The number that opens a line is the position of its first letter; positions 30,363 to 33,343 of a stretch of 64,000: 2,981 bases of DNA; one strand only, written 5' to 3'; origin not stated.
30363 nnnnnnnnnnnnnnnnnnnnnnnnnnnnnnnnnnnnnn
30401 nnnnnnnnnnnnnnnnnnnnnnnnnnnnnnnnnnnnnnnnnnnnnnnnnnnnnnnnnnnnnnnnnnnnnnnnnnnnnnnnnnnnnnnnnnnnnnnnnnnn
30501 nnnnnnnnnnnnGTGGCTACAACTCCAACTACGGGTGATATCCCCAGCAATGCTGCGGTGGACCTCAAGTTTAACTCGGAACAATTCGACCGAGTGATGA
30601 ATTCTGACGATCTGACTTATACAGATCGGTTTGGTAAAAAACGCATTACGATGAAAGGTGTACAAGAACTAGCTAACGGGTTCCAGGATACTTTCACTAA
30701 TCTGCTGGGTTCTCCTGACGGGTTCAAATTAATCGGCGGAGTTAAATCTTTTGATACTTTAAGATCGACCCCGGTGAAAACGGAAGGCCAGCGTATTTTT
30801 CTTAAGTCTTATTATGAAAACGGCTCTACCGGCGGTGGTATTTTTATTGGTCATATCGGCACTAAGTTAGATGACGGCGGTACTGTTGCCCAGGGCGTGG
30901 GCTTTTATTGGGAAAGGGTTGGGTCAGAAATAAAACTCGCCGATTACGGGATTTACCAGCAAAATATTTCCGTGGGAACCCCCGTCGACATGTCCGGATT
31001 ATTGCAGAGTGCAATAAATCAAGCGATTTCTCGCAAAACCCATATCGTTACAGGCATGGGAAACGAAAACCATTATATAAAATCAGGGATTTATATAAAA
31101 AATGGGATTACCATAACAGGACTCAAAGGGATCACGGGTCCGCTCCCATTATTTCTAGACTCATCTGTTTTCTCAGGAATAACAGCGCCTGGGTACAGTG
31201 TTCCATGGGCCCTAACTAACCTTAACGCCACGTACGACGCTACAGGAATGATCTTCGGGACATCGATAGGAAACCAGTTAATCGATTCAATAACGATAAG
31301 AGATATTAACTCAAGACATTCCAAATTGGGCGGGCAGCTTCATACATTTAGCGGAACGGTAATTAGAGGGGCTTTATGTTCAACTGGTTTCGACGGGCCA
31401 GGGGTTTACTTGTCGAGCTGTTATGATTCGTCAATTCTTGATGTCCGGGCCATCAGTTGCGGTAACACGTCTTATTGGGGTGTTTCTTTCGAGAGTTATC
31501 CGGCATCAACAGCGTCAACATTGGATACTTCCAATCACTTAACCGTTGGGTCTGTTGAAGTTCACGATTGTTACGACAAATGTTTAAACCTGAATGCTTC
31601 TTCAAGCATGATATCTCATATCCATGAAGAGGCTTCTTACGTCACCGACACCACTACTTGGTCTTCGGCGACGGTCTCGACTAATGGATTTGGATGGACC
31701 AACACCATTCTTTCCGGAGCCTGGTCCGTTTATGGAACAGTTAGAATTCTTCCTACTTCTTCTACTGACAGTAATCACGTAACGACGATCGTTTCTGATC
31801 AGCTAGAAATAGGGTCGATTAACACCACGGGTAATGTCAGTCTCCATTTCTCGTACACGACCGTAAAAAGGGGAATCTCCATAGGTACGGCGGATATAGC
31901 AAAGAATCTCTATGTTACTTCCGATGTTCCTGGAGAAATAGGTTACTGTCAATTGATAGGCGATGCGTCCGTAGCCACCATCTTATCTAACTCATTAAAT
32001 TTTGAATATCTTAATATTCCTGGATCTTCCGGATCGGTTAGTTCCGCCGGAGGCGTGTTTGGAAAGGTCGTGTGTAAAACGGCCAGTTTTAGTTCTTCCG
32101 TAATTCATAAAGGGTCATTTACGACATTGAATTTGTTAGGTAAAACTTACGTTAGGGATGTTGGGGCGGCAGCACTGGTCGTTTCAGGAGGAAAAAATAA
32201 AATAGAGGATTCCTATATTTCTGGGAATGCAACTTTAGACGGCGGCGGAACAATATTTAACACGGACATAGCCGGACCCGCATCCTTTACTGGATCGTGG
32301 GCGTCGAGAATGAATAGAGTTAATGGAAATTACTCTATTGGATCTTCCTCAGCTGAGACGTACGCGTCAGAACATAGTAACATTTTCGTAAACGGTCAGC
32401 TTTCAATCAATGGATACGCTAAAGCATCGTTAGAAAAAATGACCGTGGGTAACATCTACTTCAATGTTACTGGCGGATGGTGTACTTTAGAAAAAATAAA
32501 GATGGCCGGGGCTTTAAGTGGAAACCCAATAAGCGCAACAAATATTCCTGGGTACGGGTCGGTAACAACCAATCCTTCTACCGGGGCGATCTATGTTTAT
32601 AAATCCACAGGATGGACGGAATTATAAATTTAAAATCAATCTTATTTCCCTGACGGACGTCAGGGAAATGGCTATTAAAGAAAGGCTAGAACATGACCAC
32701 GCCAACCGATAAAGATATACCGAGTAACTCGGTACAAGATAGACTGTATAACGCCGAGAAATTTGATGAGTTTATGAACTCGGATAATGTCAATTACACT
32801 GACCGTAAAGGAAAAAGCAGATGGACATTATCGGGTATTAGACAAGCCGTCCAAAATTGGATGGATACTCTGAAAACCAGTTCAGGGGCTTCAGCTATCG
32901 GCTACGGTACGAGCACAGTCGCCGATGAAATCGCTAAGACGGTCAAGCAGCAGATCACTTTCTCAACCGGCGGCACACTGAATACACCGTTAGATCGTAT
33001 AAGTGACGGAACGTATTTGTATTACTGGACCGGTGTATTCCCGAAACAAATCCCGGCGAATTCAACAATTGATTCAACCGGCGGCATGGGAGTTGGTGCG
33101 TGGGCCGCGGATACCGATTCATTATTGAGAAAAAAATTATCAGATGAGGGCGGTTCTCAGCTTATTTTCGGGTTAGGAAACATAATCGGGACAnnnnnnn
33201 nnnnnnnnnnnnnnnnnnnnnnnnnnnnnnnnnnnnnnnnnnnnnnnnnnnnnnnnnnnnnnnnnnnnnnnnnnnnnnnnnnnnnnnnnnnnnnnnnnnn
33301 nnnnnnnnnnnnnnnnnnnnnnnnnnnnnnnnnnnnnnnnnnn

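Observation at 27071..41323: Receptor-binding cassette: four paralogous tailspike/fibre genes sharing one anchor domain, one of them inverted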

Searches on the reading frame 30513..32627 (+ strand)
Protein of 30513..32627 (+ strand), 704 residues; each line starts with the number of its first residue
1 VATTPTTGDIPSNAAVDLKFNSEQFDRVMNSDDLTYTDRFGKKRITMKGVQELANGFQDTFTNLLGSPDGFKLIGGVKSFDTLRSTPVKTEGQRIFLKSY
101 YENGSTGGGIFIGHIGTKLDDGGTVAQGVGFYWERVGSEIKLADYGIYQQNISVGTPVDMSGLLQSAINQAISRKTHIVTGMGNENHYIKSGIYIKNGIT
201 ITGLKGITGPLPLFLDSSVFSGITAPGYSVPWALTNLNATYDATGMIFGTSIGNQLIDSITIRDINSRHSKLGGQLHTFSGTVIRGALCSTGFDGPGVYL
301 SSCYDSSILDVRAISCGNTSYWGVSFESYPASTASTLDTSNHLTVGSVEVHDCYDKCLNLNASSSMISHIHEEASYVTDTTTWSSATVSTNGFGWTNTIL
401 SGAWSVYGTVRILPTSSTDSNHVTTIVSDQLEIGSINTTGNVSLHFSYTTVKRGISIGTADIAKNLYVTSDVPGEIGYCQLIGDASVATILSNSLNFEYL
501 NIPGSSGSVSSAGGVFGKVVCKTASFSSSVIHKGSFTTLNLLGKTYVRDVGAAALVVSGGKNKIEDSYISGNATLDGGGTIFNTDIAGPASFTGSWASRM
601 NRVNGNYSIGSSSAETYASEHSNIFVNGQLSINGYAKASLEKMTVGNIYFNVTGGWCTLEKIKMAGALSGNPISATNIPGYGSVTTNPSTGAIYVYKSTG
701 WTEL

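Call 5: search_protein_families(library=pfam, proteins=[window:30513-32627:+], max_evalue=0.01)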
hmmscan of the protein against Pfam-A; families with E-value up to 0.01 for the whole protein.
window:30513-32627:+ (704 aa): 0 families

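Call 6: search_protein_families(library=phrogs, proteins=[window:30513-32627:+], max_evalue=0.001)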
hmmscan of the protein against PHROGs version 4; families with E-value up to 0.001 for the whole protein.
window:30513-32627:+ (704 aa): 6 families
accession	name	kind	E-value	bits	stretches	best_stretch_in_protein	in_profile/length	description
phrog_4250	-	tail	1.1e-16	61.4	1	56-137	131-216/786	EPS depolymerase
phrog_17640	-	tail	8.1e-14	52.7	1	73-202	78-204/431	tail fiber protein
phrog_9823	-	tail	5.2e-12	46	1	62-148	135-229/725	tail fiber protein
phrog_9532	-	tail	1.9e-11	44.2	1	57-146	151-245/759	tail fiber protein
phrog_18162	-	tail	2.8e-05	23.5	1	41-153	115-233/800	tail fiber protein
phrog_3257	-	unknown function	0.00018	21.8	1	3-53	7-57/263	-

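Call 37: search_solved_structures(query=window:30513-32627:+, max_evalue=0.1)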
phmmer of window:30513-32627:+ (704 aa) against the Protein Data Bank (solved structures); distinct sequences matched with E-value up to 0.1: 5.
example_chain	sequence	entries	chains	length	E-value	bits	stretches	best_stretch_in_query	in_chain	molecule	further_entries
7lzj_A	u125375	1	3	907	4.5e-17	65.1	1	45-191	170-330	Depolymerase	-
7vyv_A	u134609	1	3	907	2.1e-16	62.9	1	45-183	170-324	Depolymerase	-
7vz3_A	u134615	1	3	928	2.3e-16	62.8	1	45-183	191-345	Depolymerase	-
6tgf_F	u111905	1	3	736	3e-12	49.2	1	48-147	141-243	Exopolysaccharide biosynthesis protein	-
9occ_G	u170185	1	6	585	1.3e-09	40.4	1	1-55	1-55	Putative tail protein gp13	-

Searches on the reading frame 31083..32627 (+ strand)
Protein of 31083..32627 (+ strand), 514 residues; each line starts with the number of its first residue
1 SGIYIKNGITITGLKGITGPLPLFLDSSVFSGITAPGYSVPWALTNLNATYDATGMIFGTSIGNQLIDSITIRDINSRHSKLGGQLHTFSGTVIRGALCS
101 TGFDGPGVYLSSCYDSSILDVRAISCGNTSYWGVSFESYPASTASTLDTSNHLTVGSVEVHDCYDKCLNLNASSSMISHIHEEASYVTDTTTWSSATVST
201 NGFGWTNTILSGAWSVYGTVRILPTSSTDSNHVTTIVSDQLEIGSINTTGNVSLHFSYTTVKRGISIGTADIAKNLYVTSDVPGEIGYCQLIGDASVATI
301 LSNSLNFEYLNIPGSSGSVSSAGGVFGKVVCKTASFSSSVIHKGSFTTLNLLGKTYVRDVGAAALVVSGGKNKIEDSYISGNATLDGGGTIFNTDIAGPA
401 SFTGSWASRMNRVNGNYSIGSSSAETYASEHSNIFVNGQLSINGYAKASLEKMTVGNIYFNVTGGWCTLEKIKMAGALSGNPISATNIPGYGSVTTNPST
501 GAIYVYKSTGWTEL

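Call 60: search_dna_similar(query=window:31083-32627:+, collection=phages, mode=protein, max_rows=15)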
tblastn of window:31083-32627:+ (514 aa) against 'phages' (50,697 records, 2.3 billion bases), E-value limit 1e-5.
Records with a match: 22; places in all: 25; records where one place covers at least 80% of the query: 9.
Best place of each record, by identity: <60% 22.
By first word of the organism name: Klebsiella 11; Serratia 6; Escherichia 2; Gamaleyavirus 1; Stenotrophomonas 1; Pectobacterium 1.
By host as written in the record: - 3; Klebsiella pneumoniae ST258 3; Klebsiella pneumoniae 2; Klebsiella pneumoniae K6592 2; Klebsiella sp. 2; Serratia marcescens 2; Serratia marcescens wk2050 2; Escherichia coli H11 1; and 5 more.
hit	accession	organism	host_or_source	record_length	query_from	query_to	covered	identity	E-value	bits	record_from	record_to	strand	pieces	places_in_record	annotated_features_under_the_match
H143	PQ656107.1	Klebsiella phage KP6F1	Klebsiella pneumoniae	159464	21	511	96%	56.1%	3e-174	550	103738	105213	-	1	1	hypothetical protein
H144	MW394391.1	Klebsiella phage vB_KpM_FBKp24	Klebsiella pneumoniae K6592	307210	21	511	96%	50.8%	6e-147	471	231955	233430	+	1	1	hypothetical protein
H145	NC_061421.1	Klebsiella phage vB_KpM_FBKp24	Klebsiella pneumoniae K6592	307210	21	511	96%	50.8%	6e-147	471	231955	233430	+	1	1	hypothetical protein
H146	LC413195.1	Klebsiella phage KN4-1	Klebsiella sp.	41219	21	514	96%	35.4%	6e-82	283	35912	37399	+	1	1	hypothetical protein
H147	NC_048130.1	Klebsiella phage KN4-1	Klebsiella sp.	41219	21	514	96%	35.4%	6e-82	283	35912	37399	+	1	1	tail fiber protein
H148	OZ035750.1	Gamaleyavirus NAN33P5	-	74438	23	514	96%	34.7%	5e-77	269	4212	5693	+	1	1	record has no annotation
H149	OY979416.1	Klebsiella phage vB_Kpl_K57alpha1.2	-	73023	23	514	96%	34.7%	7e-77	269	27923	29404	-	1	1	Dda-like helicase | nucleotide pyrophosphohydrolase | HNH endonuclease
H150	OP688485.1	Escherichia phage EP_H11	Escherichia coli H11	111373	23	514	96%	34.1%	8e-77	268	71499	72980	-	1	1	hypothetical protein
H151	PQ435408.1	Escherichia phage vB_EcoP_CU10EC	Escherichia coli (ETEC) MTCC-9537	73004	21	458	85%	33.6%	3e-63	229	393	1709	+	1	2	hypothetical protein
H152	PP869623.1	Serratia phage Kevin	Serratia sp.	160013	42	297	50%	31.0%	2e-23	110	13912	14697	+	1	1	tail spike protein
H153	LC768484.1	Klebsiella phage phiKp_21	Klebsiella pneumoniae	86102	42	274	45%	33.3%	2e-23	110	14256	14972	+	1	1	hypothetical protein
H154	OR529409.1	Stenotrophomonas phage BUCTxx100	Stenotrophomonas maltophilia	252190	31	211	35%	31.0%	2e-13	79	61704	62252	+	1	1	hypothetical protein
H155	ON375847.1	Pectobacterium phage vB_ParM-25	Pectobacterium aroidearum strain MO46a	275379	31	211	35%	28.8%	3e-13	79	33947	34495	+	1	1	hypothetical protein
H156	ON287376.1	Serratia phage vB_SmaM-Kodama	Serratia marcescens LVF3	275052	31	211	35%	28.3%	9e-13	77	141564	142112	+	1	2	amylovoran biosynthesis protein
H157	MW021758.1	Serratia phage vB_SmaM_Yaphecito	Serratia marcescens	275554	31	211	35%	28.3%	9e-13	77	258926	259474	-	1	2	putative exopolysaccharide biosynthesis protein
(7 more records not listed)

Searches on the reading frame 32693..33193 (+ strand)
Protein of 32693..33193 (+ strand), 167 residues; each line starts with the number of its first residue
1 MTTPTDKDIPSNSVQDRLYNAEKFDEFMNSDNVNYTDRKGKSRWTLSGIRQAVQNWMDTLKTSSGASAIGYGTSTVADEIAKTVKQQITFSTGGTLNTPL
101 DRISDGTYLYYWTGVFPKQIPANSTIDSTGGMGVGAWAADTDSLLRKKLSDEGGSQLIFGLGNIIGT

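Call 26: search_solved_structures(query=window:32693-33193:+, max_evalue=1, show_alignments=3)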
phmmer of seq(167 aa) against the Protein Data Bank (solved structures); distinct sequences matched with E-value up to 1: 16.
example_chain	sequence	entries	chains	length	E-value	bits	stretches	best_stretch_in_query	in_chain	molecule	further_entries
9occ_G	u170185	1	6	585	4.2e-15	59.3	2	2-55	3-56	Putative tail protein gp13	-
4oj5_A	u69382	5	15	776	8.1e-09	38.8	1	67-156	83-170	Tailspike protein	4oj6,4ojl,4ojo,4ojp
6nw9_A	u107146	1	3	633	5e-08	36.2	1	68-151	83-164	Tailspike protein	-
5w6f_A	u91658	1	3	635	5.1e-08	36.2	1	68-151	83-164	tailspike protein 3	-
9vvr_A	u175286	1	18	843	5.9e-08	36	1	104-156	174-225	Tail spike protein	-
5w6h_A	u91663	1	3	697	6.4e-08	35.9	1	68-158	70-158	tailspike protein 4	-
4qnl_A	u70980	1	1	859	3.1e-07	33.7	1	84-151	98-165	Tail fiber protein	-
9lna_A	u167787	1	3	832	4.2e-07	33.3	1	89-158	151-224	Tail fibers protein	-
9d80_D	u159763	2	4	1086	1.2e-06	31.7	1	89-158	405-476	Tail fiber protein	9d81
9d84_A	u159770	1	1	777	2.1e-06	31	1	89-158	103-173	Gp48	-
8x8m_A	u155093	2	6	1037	9.2e-06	28.9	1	88-156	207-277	Probable tail spike protein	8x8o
8au6_A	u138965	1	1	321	0.028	17.6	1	100-160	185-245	Regulatory protein Cg1604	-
6u9l_S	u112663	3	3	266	0.11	15.6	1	36-85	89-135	SUBTILISIN BPN'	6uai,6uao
9zio_S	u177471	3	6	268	0.55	13.4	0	36-85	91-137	SUBTILISIN BPN'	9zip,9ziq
6ube_S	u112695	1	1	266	0.59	13.3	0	36-78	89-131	SUBTILISIN BPN'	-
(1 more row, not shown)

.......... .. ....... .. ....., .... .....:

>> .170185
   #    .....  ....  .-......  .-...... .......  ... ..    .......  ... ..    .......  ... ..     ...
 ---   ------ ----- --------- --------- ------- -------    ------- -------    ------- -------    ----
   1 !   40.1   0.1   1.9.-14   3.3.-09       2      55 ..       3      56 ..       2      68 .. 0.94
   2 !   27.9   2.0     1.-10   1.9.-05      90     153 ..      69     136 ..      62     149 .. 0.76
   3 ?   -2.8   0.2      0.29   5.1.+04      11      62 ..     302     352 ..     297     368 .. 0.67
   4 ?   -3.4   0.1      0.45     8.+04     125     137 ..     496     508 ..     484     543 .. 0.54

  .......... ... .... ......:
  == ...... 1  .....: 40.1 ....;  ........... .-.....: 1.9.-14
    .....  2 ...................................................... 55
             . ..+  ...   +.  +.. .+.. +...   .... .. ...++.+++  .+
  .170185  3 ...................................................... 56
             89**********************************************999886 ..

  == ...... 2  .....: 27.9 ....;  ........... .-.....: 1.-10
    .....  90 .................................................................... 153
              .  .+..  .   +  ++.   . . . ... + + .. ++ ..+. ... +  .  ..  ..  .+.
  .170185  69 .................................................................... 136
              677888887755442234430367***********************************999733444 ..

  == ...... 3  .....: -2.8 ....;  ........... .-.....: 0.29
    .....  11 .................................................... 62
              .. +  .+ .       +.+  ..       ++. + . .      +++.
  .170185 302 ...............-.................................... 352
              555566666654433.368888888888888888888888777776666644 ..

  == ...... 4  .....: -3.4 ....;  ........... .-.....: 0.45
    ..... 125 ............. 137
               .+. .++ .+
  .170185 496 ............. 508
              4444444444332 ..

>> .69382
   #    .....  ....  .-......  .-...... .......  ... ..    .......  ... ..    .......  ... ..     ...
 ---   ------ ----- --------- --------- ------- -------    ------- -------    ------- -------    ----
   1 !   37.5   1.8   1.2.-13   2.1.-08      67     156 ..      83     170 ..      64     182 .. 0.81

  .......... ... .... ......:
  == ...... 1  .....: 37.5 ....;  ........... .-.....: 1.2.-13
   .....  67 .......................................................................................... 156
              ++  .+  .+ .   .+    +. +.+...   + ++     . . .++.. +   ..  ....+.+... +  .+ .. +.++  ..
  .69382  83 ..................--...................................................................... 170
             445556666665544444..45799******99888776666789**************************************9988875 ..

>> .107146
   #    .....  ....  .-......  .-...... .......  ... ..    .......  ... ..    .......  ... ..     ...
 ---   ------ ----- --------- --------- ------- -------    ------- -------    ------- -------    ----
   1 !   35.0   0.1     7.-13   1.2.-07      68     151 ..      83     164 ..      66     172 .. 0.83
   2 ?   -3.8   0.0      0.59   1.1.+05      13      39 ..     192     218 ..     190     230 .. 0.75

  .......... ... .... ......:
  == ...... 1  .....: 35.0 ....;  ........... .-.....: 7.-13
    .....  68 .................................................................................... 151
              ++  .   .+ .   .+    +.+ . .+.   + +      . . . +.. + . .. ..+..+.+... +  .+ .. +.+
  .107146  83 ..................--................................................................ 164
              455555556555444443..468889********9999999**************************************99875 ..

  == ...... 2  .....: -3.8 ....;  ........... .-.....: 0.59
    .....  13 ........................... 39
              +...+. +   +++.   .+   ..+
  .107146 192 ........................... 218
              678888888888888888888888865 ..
